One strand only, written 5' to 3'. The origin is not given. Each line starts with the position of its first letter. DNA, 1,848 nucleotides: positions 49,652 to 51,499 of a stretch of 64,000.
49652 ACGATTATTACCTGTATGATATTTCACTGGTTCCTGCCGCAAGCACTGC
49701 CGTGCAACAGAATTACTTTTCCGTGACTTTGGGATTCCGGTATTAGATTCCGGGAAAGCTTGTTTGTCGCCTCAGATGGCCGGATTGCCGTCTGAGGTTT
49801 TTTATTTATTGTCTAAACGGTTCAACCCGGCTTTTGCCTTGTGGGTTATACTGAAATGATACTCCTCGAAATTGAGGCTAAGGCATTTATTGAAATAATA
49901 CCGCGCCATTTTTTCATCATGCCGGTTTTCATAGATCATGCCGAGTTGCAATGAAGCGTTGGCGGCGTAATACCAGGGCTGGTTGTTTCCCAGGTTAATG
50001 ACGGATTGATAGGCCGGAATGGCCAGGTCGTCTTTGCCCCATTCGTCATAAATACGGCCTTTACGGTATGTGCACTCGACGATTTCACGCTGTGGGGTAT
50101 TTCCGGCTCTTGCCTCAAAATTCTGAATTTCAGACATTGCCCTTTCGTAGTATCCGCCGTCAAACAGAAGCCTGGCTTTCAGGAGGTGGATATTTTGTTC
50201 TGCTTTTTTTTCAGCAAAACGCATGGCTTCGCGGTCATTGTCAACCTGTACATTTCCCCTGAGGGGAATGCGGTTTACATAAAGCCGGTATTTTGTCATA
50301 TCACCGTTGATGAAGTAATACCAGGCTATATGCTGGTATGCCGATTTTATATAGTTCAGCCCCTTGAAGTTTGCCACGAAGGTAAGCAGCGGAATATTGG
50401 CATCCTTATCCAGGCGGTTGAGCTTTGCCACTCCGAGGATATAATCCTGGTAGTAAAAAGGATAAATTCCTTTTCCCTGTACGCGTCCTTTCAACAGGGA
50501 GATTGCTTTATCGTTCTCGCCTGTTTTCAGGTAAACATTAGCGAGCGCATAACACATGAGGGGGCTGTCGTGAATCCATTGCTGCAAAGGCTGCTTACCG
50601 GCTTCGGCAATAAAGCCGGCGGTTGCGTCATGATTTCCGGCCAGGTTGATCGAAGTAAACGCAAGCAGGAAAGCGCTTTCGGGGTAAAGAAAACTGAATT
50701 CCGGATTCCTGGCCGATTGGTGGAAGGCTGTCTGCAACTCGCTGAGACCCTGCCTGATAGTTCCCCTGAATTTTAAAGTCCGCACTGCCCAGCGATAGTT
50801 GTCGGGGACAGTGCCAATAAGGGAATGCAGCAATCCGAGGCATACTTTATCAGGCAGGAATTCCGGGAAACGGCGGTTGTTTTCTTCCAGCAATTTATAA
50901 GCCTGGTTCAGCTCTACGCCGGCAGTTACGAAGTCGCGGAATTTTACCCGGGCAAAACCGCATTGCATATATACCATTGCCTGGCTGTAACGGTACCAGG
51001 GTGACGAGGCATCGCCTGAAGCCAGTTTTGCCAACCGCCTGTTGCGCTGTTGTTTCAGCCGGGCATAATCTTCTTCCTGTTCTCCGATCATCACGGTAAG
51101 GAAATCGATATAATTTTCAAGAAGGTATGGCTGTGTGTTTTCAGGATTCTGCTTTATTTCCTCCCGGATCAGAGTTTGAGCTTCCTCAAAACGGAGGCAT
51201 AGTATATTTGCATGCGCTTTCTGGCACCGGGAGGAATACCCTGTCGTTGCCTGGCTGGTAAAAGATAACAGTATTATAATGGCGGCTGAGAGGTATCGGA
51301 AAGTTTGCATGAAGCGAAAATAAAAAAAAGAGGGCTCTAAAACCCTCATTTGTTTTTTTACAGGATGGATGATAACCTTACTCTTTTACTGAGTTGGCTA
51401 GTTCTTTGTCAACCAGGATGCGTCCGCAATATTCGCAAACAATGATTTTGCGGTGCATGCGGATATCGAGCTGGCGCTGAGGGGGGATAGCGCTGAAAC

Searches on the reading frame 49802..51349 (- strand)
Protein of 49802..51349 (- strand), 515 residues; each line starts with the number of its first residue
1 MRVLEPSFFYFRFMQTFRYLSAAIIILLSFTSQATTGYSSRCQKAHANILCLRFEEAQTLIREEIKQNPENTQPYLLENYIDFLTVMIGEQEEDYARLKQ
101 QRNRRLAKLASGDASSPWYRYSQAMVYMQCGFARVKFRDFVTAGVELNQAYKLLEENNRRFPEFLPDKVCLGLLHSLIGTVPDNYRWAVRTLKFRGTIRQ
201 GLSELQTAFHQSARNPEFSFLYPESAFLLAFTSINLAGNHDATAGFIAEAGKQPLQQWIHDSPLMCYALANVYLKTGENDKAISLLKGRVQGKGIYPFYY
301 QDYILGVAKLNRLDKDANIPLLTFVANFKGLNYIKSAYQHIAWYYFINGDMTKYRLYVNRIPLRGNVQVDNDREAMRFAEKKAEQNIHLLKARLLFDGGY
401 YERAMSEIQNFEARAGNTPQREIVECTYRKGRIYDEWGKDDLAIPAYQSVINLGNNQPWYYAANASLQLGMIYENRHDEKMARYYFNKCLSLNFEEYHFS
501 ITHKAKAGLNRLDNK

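Call 79: find_encoding_contigs(protein=window:49802-51349:-, flank=10000, max_places=1)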
Protein window:49802-51349:- (515 aa): 8 contigs read that carry it; 1 place shown.
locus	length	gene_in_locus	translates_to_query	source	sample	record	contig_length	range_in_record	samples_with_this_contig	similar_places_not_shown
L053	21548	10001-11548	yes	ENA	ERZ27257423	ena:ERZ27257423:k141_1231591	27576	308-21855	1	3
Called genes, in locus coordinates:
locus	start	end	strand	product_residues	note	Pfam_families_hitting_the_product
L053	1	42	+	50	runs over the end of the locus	-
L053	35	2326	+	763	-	PF03176:MMPL, PF00873:ACR_tran, PF02460:Patched (faint), PF12349:Sterol-sensing (faint), PF03176:MMPL, PF02355:SecD_SecF_C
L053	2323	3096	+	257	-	PF07044:DUF1329, PF17131:TP_0789-like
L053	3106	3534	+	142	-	PF09912:DUF2141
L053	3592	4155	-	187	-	PF01923:Cob_adeno_trans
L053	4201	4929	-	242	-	PF02463:SMC_N (weak), PF00005:ABC_tran, PF13304:AAA_21 (faint)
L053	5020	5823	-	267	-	PF13649:Methyltransf_25 (faint), PF13847:Methyltransf_31 (faint), PF13578:Methyltransf_24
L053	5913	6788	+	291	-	PF01040:UbiA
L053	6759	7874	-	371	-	PF02606:LpxK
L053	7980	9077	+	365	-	PF01784:DUF34_NIF3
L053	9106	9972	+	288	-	PF02591:Zn_ribbon_9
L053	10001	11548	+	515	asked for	PF07719:TPR_2 (faint), PF13176:TPR_7 (faint), PF13181:TPR_8 (faint), PF13428:TPR_14 (faint), PF00515:TPR_1 (faint)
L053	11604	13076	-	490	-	-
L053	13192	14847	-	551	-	-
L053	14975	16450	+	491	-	PF00587:tRNA-synt_2b, PF03129:HGTP_anticodon, PF09180:ProRS-C_1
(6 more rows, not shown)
